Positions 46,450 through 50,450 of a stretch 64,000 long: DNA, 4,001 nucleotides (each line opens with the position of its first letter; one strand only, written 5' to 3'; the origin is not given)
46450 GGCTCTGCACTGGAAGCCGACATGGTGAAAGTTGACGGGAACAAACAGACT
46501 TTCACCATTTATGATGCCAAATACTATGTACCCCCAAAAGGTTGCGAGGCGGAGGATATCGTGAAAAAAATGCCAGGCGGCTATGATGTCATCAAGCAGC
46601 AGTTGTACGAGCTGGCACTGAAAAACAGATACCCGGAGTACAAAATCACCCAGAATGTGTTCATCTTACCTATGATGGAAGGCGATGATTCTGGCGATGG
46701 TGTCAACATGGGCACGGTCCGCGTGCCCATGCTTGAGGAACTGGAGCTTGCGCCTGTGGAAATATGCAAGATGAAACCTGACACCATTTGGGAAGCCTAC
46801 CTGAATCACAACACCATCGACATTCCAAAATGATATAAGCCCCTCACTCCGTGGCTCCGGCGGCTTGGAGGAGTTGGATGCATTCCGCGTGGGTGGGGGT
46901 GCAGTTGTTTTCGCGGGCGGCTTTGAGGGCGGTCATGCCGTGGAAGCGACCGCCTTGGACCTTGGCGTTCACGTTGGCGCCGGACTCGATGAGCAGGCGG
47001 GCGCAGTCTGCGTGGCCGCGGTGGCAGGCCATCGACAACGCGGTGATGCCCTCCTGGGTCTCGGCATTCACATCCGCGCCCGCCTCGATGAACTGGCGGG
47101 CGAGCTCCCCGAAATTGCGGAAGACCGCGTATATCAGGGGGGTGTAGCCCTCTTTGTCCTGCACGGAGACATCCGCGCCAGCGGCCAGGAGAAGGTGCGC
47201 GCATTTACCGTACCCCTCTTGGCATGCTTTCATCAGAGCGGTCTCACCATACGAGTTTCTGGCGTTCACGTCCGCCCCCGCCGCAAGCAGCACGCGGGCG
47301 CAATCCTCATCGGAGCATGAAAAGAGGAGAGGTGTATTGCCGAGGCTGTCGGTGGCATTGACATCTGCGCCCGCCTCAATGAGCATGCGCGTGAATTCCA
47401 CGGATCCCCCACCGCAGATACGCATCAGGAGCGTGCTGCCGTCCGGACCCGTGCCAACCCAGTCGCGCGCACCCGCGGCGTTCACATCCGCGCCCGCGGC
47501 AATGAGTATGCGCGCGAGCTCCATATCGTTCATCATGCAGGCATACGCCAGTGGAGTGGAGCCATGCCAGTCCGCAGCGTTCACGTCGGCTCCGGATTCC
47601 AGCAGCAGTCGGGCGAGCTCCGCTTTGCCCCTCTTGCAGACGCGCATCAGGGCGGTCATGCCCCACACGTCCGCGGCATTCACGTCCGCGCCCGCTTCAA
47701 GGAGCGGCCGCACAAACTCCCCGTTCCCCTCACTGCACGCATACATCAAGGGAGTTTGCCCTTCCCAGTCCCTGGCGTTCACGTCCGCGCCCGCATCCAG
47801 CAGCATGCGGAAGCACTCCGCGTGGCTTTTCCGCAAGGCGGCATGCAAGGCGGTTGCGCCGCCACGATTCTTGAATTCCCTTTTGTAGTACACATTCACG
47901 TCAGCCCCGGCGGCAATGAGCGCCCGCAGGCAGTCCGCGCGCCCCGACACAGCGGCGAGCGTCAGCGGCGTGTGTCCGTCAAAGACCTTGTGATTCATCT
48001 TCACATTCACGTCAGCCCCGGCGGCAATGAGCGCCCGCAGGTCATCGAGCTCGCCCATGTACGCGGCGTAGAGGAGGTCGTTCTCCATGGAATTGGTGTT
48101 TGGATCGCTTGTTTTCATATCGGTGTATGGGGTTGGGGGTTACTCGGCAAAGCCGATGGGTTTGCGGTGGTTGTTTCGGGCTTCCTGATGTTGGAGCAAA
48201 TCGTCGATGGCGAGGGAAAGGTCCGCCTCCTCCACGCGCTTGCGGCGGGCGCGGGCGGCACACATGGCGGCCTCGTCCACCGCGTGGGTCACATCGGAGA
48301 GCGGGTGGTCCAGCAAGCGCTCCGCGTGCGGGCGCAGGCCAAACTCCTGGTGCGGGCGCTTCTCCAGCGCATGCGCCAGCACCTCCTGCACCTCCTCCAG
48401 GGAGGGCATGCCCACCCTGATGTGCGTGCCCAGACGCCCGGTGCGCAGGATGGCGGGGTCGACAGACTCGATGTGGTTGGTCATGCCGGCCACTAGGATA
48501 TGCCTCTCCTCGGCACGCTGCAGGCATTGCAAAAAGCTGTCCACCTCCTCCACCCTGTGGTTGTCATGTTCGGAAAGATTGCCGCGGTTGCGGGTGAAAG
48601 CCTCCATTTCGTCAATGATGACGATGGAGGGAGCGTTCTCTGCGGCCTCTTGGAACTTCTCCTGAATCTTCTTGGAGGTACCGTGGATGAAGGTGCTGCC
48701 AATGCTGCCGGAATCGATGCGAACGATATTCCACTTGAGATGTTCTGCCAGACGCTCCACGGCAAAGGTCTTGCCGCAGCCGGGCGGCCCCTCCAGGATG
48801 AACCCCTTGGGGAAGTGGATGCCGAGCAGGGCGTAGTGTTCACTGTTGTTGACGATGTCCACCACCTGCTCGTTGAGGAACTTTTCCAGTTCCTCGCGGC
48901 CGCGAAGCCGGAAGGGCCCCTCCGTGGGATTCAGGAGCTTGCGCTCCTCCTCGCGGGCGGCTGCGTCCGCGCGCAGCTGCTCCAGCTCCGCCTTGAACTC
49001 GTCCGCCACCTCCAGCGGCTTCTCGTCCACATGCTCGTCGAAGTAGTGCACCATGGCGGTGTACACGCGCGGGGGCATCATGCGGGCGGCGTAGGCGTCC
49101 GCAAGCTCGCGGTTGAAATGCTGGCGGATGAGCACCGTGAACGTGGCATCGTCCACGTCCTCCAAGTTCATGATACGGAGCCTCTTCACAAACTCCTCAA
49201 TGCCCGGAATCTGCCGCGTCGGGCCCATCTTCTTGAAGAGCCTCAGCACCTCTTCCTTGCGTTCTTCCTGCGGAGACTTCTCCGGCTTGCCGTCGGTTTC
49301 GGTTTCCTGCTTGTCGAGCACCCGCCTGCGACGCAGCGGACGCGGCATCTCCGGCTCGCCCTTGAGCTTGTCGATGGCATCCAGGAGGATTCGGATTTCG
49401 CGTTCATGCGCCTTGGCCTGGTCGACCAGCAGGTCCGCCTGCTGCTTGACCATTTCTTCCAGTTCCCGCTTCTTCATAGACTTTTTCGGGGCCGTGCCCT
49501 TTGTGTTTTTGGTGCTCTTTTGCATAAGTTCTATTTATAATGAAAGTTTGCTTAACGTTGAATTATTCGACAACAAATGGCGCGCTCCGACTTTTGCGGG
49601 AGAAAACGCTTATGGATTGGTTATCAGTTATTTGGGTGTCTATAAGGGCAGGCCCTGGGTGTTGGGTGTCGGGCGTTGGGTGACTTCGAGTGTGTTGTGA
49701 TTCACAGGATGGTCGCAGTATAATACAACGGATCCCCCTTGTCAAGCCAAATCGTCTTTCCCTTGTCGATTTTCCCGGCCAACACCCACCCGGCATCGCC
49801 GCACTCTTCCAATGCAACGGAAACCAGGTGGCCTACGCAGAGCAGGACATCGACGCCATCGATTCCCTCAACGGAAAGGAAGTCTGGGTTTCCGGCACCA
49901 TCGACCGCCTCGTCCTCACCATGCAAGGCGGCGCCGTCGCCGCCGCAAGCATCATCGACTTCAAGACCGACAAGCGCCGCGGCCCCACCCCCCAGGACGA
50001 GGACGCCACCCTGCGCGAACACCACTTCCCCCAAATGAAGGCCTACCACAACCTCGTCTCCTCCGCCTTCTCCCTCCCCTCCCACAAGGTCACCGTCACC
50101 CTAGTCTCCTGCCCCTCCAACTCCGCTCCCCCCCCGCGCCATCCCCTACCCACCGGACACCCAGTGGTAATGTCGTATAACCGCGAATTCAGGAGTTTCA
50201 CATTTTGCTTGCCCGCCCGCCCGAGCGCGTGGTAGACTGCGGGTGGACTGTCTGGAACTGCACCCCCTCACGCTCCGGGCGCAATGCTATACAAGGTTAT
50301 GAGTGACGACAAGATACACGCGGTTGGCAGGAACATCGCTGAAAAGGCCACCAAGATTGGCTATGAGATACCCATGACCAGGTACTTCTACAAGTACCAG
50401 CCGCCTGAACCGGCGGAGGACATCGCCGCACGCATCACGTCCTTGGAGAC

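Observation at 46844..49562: AAA+ ATPase / all-ankyrin two-gene operon embedded in the defence island: candidate undescribed system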

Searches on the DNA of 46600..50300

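Call 94: search_rna_families(source=window, start=46600, end=50300, threshold=evalue, max_evalue=1)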
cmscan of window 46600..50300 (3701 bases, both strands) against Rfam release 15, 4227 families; matches with E-value up to 1: 1.
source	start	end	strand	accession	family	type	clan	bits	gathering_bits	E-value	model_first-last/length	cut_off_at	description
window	48423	48499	-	RF02465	Ms_AS-5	Gene; sRNA;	-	22.3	46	0.58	1-45/45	no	Mycobacterium sRNA Ms_AS-5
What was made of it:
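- Tried and rejected: Rfam on the operon and its 5' leader: nothing above noise (call 94).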

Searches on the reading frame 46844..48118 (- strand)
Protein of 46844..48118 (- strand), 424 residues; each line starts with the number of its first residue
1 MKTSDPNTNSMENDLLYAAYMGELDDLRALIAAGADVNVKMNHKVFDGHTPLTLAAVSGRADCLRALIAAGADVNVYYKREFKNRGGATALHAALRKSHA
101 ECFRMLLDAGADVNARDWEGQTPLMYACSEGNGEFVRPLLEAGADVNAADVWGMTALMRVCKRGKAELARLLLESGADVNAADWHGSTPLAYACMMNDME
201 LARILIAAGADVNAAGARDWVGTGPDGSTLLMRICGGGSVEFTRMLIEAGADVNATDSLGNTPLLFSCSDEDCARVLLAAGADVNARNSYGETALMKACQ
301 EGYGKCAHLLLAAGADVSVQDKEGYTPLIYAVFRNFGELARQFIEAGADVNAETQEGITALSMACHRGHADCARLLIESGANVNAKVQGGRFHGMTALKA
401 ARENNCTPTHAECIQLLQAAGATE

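Call 8: search_protein_families(library=pfam, proteins=[window:46844-48118:-], max_evalue=0.01)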
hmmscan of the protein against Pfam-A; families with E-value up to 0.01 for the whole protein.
window:46844-48118:- (424 aa): 8 families
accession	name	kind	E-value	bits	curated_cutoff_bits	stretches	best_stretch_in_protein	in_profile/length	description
PF00023.36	Ank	-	2.7e-81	263.3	21.1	10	87-117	2-32/33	Ankyrin repeat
PF12796.13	Ank_2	-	3.2e-77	255.6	27.3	6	124-214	1-88/90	Ankyrin repeats (3 copies)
PF13637.12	Ank_4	-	2.4e-57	190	22.7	10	91-137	1-47/50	Ankyrin repeats (many copies)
PF13606.12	Ank_3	-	1.8e-53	171.9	22.3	5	185-214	1-30/30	Ankyrin repeat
PF13857.12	Ank_5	-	5.2e-50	167.3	27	6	139-193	1-56/56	Ankyrin repeats (many copies)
PF23745.1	ANK_LRRK2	-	4e-18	66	27.5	1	123-177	34-88/130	LRRK2 ANK repeat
PF24521.3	Ank_KRIT1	-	5.7e-09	36.3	80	0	10-122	7-120/149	KRIT1 ankyrin-repeats domain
PF01208.23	URO-D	-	0.0032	17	23.9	0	201-253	149-201/346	Uroporphyrinogen decarboxylase (URO-D)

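Call 9: search_protein_families(library=padloc, proteins=[window:46844-48118:-], max_evalue=0.01)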
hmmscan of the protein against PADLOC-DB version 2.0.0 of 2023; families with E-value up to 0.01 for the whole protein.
window:46844-48118:- (424 aa): 3 families
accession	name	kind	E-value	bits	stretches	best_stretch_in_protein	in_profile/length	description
PDLC04783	PDC-M72A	-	6e-68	227.9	3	238-407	208-375/392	-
PDLC02908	Ankyrin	-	1e-36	124.6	4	112-212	728-828/880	-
PDLC02203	MzaA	-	5e-11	39.6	1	281-325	34-78/683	-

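Call 83: find_homologous_proteins(query=window:46844-48118:-, max_evalue=1e-30)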
Query window:46844-48118:- (424 aa): 5549 proteins with E <= 1e-30 among 8000 candidates; the best 120 are listed.
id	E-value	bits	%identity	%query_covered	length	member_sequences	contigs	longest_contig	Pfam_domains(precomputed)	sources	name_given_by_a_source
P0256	9.4e-96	340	35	96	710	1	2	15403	PF13606.13,PF13857.13,PF23745.2,PF12796.14,PF00023.37,PF13637.13,PF24521.3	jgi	jgi:ankyrin repeat protein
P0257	8.4e-91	323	35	83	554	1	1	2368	PF13606.13,PF13857.13,PF23745.2,PF12796.14,PF00023.37,PF13637.13,PF24521.3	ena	-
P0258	7.9e-84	301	32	97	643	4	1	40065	PF13606.13,PF13857.13,PF23745.2,PF12796.14,PF00023.37,PF13637.13,PF24521.3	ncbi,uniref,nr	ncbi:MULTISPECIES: ankyrin repeat domain-containing protein [Cyanophyceae]|uniref:ankyrin repeat dom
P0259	1.3e-80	290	36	84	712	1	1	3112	PF13606.13,PF13857.13,PF23745.2,PF12796.14,PF00023.37,PF13637.13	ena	-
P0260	2.4e-80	289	35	87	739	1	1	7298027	PF13606.13,PF13857.13,PF28177.1,PF23745.2,PF12796.14,PF00023.37,PF13637.13,PF24521.3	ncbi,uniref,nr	ncbi:ankyrin repeat domain-containing protein [Kovacikia minuta CCNUW1]|uniref:ankyrin repeat domain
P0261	2.6e-80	289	35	94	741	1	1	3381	PF13606.13,PF13857.13,PF23745.2,PF12796.14,PF00023.37,PF13637.13,PF24521.3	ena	-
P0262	3.0e-78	282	37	88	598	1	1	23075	PF13606.13,PF13857.13,PF28177.1,PF23745.2,PF12796.14,PF00023.37,PF13637.13,PF24521.3,PF25508.2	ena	-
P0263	5.2e-78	281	39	96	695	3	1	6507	PF13606.13,PF13857.13,PF28177.1,PF23745.2,PF12796.14,PF00023.37,PF13637.13,PF24521.3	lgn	-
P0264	2.8e-77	279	36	88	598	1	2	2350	PF13606.13,PF13857.13,PF28177.1,PF23745.2,PF12796.14,PF00023.37,PF13637.13,PF24521.3,PF25508.2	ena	-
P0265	3.3e-77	279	33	96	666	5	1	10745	PF13606.13,PF13857.13,PF23745.2,PF12796.14,PF00023.37,PF13637.13,PF24521.3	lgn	-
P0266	1.0e-76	277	34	88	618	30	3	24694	PF13606.13,PF13857.13,PF28177.1,PF23745.2,PF12796.14,PF00023.37,PF13637.13,PF24521.3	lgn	-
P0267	2.8e-76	276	33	99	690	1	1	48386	PF13606.13,PF13857.13,PF23745.2,PF12796.14,PF00023.37,PF13637.13,PF24521.3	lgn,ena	-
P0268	3.2e-76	275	41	70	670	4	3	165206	PF13606.13,PF13857.13,PF23745.2,PF12796.14,PF00023.37,PF13637.13,PF24521.3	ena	-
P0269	5.2e-76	275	28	97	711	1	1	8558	PF13606.13,PF13857.13,PF23745.2,PF12796.14,PF00023.37,PF13637.13,PF24521.3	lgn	-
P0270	9.6e-76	274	34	83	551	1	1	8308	PF13606.13,PF13857.13,PF23745.2,PF12796.14,PF00023.37,PF13637.13,PF24521.3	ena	-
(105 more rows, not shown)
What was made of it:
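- Tried and rejected: Homologue search with the ANK protein: swamped by generic ankyrin proteins, and even the known orthologues were missed (call 83).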

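Call 91: search_protein_families(library=ncbifam, proteins=[window:46844-48118:-], max_evalue=0.001)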
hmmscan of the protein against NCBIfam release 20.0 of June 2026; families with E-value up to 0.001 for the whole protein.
window:46844-48118:- (424 aa): 12 families
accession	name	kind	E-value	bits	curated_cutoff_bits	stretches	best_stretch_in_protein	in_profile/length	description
NF043029.1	T4SS_AnkY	equivalog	1.1e-54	185.8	600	5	87-150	458-521/543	Dot/Icm T4SS effector AnkY/LegA9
NF043023.1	T4SS_AnkH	equivalog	1e-42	146.5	600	4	136-215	15-94/467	Dot/Icm T4SS effector AnkH/LegA3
NF041931.2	MzaA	equivalog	7.3e-39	134.2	800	5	109-174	24-89/726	MZA anti-phage system associated sigma-70 family RNA polymerase sigma factor MzaA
NF043022.1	T4SS_AnkG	equivalog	1.3e-37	129.7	500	5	16-157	301-440/455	Dot/Icm T4SS effector AnkG/AnkZ/LegA7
NF043028.1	T4SS_AnkX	equivalog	1.4e-26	92.9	1400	2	90-214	551-680/938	Dot/Icm T4SS effector AnkN/AnkX/LegA8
TIGR00870.1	trp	subfamily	1.1e-25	89.9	498.75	2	287-393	80-167/747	transient-receptor-potential calcium channel protein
NF043021.1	T4SS_AnkF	equivalog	2.9e-22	78.8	1000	1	88-147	586-646/917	Dot/Icm T4SS effector AnkF/LegA14/Ceg31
NF043024.1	T4SS_AnkI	equivalog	7.6e-22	77.7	550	0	351-417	235-303/439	Dot/Icm T4SS effector AnkI/LegAS4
NF043027.1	T4SS_AnkQ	equivalog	1.8e-17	63.2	700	2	260-357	293-397/496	Dot/Icm T4SS effector AnkQ/LegA10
NF038106.1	gamma_NF038106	equivalog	1.1e-15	57.7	50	0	334-369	46-82/93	PA4642 family protein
NF043019.1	T4SS_AnkC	equivalog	5.8e-13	48.5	450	1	38-141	117-222/459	Dot/Icm T4SS effector AnkC/LegA12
NF043020.1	T4SS_AnkD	equivalog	2.8e-09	36.4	500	0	285-325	75-115/426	Dot/Icm T4SS effector AnkD/LegA15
